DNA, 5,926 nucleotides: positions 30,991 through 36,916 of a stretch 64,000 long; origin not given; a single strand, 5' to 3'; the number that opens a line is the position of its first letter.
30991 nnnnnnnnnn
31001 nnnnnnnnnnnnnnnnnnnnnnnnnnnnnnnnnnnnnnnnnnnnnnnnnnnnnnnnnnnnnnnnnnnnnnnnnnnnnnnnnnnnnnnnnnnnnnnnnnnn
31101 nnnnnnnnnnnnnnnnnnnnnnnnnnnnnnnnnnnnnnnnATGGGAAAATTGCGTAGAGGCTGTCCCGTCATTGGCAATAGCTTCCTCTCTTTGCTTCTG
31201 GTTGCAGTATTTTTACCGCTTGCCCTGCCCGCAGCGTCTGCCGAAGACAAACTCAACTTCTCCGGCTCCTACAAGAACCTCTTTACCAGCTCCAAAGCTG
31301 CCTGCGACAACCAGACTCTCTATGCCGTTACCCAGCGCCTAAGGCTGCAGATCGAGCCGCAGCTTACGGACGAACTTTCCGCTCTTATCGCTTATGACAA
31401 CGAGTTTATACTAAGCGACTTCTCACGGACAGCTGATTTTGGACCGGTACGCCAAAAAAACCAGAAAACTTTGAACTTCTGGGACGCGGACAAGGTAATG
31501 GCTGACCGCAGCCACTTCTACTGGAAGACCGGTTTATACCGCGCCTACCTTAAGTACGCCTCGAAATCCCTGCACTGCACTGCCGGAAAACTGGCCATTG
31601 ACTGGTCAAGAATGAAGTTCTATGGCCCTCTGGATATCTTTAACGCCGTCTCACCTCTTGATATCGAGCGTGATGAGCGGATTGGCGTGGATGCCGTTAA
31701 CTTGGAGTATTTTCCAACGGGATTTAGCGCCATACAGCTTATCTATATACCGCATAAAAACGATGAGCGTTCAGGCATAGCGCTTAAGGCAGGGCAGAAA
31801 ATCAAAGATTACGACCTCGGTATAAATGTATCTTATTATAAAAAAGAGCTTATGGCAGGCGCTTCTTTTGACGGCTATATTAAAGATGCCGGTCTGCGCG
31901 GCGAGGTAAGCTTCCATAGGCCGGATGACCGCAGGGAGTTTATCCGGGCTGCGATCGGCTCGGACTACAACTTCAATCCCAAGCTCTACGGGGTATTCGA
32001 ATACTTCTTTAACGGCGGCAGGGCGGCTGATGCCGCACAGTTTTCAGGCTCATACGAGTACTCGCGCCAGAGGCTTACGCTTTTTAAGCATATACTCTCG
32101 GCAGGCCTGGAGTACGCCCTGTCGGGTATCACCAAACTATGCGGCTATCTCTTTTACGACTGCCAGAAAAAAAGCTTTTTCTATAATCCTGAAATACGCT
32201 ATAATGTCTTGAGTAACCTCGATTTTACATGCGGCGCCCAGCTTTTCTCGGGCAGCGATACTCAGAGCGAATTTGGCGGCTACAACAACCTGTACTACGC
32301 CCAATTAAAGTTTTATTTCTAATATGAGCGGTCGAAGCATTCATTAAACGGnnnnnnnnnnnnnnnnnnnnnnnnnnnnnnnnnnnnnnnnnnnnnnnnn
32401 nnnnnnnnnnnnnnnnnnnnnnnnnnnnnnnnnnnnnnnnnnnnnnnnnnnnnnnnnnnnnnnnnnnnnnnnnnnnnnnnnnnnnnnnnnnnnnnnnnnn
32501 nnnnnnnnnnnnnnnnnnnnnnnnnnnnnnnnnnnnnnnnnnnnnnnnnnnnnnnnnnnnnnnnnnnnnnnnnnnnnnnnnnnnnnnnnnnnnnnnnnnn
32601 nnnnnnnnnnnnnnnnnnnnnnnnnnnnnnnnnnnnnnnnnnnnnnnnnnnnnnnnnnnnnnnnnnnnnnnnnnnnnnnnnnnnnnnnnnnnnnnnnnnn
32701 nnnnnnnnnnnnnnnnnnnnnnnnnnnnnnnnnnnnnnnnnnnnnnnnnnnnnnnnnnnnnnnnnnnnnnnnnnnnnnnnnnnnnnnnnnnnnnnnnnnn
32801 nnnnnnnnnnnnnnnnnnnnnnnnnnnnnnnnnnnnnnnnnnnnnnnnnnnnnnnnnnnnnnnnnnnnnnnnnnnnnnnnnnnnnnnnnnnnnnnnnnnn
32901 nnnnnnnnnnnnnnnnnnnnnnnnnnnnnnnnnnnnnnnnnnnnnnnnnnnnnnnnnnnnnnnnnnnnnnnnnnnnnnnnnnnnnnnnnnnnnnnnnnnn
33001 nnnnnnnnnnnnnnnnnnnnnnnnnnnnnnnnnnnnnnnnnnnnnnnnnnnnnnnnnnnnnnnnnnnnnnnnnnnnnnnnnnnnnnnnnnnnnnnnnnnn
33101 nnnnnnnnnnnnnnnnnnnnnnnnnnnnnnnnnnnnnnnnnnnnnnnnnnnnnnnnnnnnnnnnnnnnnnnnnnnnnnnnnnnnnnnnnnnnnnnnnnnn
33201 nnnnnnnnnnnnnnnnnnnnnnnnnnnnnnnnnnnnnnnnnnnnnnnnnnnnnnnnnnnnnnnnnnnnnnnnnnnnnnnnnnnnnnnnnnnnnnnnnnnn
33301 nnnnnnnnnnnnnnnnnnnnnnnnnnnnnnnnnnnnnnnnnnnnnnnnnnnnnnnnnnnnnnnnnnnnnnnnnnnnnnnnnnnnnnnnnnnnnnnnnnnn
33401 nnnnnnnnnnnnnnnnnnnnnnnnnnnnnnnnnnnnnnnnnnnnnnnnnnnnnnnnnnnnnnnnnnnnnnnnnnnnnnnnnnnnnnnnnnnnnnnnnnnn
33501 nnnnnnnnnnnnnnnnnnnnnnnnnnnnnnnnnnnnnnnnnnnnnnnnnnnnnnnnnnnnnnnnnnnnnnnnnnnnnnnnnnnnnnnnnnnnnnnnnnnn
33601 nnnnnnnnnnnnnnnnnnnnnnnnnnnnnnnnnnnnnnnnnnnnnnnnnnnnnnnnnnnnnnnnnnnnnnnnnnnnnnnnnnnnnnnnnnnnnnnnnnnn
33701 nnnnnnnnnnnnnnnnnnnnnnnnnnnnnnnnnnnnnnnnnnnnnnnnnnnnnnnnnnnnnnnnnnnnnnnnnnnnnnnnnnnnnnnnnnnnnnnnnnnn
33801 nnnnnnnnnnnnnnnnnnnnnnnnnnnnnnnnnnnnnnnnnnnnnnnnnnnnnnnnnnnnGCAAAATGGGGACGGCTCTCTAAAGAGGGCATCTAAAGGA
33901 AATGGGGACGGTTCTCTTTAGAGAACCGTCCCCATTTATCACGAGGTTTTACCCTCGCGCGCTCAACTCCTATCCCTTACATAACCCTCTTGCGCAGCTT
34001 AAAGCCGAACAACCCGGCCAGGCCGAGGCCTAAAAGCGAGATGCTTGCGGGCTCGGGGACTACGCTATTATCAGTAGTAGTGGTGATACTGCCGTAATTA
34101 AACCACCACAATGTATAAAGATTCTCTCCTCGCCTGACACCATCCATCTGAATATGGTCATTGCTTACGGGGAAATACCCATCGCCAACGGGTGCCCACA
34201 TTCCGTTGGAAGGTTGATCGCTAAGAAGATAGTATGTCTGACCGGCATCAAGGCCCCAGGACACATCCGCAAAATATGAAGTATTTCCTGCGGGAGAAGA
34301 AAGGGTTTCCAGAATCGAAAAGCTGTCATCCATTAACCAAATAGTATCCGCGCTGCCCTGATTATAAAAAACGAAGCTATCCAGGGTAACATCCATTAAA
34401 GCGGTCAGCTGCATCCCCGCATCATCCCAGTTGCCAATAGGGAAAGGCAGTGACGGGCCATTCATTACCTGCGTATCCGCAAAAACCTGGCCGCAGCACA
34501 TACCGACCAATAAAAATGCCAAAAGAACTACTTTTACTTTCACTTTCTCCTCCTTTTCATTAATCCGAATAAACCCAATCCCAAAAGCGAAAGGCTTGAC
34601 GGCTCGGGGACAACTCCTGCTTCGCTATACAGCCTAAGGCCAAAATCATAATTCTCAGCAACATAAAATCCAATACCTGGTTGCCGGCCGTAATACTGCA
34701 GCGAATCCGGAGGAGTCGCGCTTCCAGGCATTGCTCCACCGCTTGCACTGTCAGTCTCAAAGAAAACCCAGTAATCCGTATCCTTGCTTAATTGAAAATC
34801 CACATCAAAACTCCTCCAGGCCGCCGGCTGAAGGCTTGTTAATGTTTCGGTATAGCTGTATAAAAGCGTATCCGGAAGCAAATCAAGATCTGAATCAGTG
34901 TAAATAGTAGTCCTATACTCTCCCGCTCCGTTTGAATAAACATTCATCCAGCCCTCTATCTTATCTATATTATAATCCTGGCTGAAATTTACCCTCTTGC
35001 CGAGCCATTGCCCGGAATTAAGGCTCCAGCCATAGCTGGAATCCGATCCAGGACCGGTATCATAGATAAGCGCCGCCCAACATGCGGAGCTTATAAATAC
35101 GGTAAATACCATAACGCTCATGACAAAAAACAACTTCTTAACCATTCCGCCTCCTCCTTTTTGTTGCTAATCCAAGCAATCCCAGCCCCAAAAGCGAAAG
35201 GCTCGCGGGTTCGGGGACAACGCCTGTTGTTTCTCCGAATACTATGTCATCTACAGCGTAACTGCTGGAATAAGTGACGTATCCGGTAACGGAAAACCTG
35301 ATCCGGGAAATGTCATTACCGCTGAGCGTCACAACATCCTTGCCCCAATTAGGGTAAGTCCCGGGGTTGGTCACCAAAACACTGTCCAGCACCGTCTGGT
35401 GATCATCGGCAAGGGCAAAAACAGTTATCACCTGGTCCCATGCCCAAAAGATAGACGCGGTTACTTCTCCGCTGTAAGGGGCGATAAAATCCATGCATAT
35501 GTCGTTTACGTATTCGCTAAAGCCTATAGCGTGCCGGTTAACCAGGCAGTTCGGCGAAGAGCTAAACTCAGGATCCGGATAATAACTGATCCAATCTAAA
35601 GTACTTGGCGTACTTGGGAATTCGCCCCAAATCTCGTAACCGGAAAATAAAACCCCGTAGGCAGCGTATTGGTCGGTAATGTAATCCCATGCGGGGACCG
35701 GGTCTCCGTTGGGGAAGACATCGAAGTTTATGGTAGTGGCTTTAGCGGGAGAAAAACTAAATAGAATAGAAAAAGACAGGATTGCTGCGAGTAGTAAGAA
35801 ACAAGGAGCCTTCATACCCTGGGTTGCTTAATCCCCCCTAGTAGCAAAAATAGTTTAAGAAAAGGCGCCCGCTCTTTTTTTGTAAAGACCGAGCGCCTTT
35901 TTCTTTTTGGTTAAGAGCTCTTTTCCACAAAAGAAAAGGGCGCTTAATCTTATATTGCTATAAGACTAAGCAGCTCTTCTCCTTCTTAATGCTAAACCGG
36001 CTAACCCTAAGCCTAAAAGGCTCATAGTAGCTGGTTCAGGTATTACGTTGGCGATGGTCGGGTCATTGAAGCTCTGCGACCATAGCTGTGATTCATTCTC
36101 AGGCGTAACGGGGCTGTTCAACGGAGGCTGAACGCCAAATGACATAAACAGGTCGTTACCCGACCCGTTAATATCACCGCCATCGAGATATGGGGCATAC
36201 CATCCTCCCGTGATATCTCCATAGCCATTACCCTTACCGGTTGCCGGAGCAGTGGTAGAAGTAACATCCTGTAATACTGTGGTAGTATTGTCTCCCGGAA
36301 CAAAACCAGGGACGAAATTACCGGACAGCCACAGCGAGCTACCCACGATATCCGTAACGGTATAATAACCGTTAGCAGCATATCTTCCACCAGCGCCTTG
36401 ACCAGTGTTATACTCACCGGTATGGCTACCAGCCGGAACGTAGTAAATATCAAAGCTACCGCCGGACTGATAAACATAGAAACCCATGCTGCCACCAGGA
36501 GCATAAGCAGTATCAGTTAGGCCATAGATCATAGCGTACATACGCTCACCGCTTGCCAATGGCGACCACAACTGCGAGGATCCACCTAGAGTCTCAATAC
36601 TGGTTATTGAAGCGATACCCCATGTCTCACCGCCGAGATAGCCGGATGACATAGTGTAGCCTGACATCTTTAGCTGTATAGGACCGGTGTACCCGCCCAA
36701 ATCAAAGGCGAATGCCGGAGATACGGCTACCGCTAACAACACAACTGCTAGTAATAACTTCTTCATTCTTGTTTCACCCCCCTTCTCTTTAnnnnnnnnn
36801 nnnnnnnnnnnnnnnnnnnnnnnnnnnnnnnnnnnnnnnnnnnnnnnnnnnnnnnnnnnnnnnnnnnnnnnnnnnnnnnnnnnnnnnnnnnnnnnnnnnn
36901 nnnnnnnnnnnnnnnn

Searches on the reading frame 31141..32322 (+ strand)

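Call 35: search_protein_families(library=pfam, proteins=[window:31141-32322:+], max_evalue=0.01)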
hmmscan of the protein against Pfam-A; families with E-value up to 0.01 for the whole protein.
window:31141-32322:+ (393 aa): 0 families

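Call 50: search_protein_families(library=ncbifam, proteins=[window:31141-32322:+], max_evalue=10)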
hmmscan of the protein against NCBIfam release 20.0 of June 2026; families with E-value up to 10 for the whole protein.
window:31141-32322:+ (393 aa): 1 family
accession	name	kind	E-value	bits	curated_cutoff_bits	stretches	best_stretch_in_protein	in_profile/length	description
TIGR01564.1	S_layer_MJ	subfamily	0.27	9.8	25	1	201-247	444-490/571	S-layer protein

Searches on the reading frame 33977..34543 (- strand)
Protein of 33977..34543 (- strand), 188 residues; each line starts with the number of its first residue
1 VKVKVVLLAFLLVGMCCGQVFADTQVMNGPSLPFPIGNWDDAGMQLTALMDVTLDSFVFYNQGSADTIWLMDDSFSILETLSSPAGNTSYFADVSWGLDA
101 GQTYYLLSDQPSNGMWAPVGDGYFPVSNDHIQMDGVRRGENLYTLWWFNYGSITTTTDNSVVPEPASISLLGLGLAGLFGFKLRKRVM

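Call 7: search_protein_families(library=ncbifam, proteins=[window:33977-34543:-], max_evalue=0.001)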
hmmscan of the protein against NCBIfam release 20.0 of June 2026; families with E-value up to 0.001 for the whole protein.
window:33977-34543:- (188 aa): 6 families
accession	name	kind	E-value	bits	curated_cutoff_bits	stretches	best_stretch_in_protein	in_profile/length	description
NF041538.1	PEP_EDSA_1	subfamily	4.5e-07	29.8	100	1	154-184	275-306/307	EDSAP-1 family PEP-CTERM protein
NF038125.1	PEP_CTERM_THxN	subfamily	1.9e-06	27.7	85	1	156-184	218-245/246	THxN family PEP-CTERM protein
NF033554.9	floc_PepA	equivalog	2e-05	24.5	80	1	139-185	218-260/261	flocculation-associated PEP-CTERM protein PepA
TIGR02595.1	PEP_CTERM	domain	0.00024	21.7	16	1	162-185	1-22/24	PEP-CTERM sorting domain-containing protein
NF038120.1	PEP_CTERM_QFxxD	subfamily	0.00033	20.6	80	0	160-181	191-212/215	NF038120 family PEP-CTERM protein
NF041927.1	Xrt_dep_XDP1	equivalog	0.00072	19.6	125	0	154-184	211-241/242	exosortase-dependent surface protein XDP1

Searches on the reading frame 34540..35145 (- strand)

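Call 7: search_protein_families(library=ncbifam, proteins=[window:34540-35145:-], max_evalue=0.001)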
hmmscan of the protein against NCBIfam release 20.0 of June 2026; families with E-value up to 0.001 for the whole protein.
window:34540-35145:- (201 aa): 7 families
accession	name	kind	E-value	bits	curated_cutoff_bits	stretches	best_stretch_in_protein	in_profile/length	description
NF038125.1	PEP_CTERM_THxN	subfamily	2e-07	30.8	85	1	165-201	210-245/246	THxN family PEP-CTERM protein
TIGR02595.1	PEP_CTERM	domain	4e-06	27.3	16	1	179-201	1-23/24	PEP-CTERM sorting domain-containing protein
NF033554.9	floc_PepA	equivalog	7e-06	26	80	1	178-201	236-259/261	flocculation-associated PEP-CTERM protein PepA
NF041538.1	PEP_EDSA_1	subfamily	3.6e-05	23.6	100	1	176-200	280-307/307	EDSAP-1 family PEP-CTERM protein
NF041539.1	choice_anch_R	domain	5.5e-05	23.2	30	1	56-136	30-108/155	choice-of-anchor R domain-containing protein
NF041927.1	Xrt_dep_XDP1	equivalog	8e-05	22.7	125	1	177-201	217-241/242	exosortase-dependent surface protein XDP1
NF038120.1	PEP_CTERM_QFxxD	subfamily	0.00011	22.1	80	1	178-201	192-215/215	NF038120 family PEP-CTERM protein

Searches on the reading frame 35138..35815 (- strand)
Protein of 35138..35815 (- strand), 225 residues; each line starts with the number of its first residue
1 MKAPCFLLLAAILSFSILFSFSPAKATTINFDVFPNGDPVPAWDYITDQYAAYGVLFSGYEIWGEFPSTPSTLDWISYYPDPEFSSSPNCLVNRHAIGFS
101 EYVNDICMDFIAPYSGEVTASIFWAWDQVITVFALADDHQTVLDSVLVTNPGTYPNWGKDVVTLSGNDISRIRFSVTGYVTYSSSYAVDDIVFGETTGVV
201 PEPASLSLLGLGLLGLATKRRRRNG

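Call 7: search_protein_families(library=ncbifam, proteins=[window:35138-35815:-], max_evalue=0.001)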
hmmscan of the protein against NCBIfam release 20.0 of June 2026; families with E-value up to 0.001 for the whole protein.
window:35138-35815:- (225 aa): 10 families
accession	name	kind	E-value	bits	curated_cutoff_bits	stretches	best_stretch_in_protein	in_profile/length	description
NF033554.9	floc_PepA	equivalog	2.8e-08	33.9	80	1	191-224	232-261/261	flocculation-associated PEP-CTERM protein PepA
NF041538.1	PEP_EDSA_1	subfamily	7e-08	32.5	100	1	199-223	283-307/307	EDSAP-1 family PEP-CTERM protein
NF038120.1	PEP_CTERM_QFxxD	subfamily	8.4e-08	32.3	80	1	182-222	179-215/215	NF038120 family PEP-CTERM protein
NF038125.1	PEP_CTERM_THxN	subfamily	7.9e-07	28.9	85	1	197-223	220-246/246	THxN family PEP-CTERM protein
TIGR02595.1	PEP_CTERM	domain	9.5e-06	26.1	16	1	200-223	1-24/24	PEP-CTERM sorting domain-containing protein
NF038126.1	PEP_CTERM_FxDxF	subfamily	1.2e-05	25.6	50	1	147-221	89-165/165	FxDxF family PEP-CTERM protein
NF038129.1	PEP_NF038129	equivalog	1.9e-05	24.6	65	1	164-223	133-194/194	NF038129 family PEP-CTERM protein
NF041927.1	Xrt_dep_XDP1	equivalog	4.4e-05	23.6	125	1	196-223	215-242/242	exosortase-dependent surface protein XDP1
TIGR03370.1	VPLPA-CTERM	domain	5e-05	23.2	25.35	1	200-223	1-24/25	VPLPA-CTERM sorting domain-containing protein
NF038118.1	PEP_CTERM_CCXG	equivalog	0.00024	20.9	90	1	198-223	174-199/199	CCXG family PEP-CTERM protein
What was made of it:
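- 33977..35815 (-): PEP-CTERM protein genes 6-8, reached by read-through or forming a separate unit. TIGR02595 hits (call 7).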

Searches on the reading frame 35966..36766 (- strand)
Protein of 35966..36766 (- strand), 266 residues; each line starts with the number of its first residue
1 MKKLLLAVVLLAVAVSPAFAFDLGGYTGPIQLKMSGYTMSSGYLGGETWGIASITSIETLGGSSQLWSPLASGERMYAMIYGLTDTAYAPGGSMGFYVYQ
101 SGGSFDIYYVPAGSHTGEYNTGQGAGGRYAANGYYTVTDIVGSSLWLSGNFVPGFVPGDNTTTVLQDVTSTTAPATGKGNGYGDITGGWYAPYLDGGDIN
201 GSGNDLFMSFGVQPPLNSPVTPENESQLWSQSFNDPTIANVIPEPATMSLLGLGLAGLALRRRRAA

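Call 7: search_protein_families(library=ncbifam, proteins=[window:35966-36766:-], max_evalue=0.001)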
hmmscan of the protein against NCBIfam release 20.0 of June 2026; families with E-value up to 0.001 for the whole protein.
window:35966-36766:- (266 aa): 10 families
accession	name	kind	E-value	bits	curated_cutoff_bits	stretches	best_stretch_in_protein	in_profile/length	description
NF038125.1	PEP_CTERM_THxN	subfamily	8.1e-09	35.4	85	1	216-264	198-245/246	THxN family PEP-CTERM protein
NF033554.9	floc_PepA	equivalog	1.6e-06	28.1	80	1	72-265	91-260/261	flocculation-associated PEP-CTERM protein PepA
NF041538.1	PEP_EDSA_1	subfamily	3.3e-06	27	100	1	239-264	281-306/307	EDSAP-1 family PEP-CTERM protein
NF038129.1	PEP_NF038129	equivalog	7.1e-06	26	65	1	221-264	150-193/194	NF038129 family PEP-CTERM protein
TIGR02595.1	PEP_CTERM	domain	2.2e-05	25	16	1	242-264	1-23/24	PEP-CTERM sorting domain-containing protein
NF035944.1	PEPxxWA-CTERM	domain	9.2e-05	22.3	35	1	242-263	1-24/24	PEPxxWA-CTERM sorting domain-containing protein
NF038120.1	PEP_CTERM_QFxxD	subfamily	0.00012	22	80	1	240-264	191-215/215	NF038120 family PEP-CTERM protein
NF041927.1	Xrt_dep_XDP1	equivalog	0.00014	21.9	125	0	239-264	216-241/242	exosortase-dependent surface protein XDP1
NF038118.1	PEP_CTERM_CCXG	equivalog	0.00015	21.5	90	1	231-264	164-198/199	CCXG family PEP-CTERM protein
NF038126.1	PEP_CTERM_FxDxF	subfamily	0.00098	19.4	50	0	240-263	140-165/165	FxDxF family PEP-CTERM protein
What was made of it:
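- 35966..39611 (-): PEP-CTERM protein genes 1-5, tightly packed behind the sugar transferase. TIGR02595 hits above the cut-off at each C-terminus (call 7).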
